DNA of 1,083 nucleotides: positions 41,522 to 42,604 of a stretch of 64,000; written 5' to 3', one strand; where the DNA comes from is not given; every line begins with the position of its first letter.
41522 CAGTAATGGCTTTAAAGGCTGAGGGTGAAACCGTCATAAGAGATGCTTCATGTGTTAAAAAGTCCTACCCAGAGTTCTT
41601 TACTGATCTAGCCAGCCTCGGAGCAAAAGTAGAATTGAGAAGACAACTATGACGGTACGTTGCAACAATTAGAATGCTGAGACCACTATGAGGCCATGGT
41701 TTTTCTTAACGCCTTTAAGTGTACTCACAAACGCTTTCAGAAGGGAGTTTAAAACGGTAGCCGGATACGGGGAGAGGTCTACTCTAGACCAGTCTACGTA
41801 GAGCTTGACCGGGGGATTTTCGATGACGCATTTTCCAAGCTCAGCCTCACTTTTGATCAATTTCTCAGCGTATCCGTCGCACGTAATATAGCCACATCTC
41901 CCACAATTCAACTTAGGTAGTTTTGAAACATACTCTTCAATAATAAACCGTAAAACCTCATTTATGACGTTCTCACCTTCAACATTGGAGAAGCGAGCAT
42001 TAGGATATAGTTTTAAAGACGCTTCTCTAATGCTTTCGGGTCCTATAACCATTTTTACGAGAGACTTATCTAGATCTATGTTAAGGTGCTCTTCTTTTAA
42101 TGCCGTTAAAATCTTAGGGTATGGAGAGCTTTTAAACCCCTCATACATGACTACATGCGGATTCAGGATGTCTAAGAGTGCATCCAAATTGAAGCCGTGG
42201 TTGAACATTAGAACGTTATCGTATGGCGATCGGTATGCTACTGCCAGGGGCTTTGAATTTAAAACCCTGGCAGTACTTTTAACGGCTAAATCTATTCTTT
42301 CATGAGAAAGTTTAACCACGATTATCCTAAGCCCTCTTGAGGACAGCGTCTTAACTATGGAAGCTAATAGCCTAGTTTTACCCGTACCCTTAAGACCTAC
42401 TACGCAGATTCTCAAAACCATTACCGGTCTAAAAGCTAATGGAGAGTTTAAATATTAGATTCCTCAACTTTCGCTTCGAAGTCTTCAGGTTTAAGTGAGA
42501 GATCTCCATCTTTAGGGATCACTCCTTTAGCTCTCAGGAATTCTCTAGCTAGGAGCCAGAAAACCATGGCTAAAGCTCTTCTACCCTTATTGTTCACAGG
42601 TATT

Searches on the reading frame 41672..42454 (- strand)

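Call 62: search_protein_families(library=pfam, proteins=[window:41672-42454:-], max_evalue=0.001)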
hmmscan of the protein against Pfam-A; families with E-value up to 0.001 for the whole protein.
window:41672-42454:- (261 aa): 3 families
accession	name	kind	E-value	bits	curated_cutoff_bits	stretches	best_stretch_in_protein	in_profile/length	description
PF03205.20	MobB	-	5.8e-13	49.3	26.6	1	16-121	2-113/133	Molybdopterin guanine dinucleotide synthesis protein B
PF04060.18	FeS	-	1.2e-12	47.8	23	1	179-210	1-32/33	Putative Fe-S cluster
PF13191.12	AAA_16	-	0.001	20.1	32.6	0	16-50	27-59/167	AAA ATPase domain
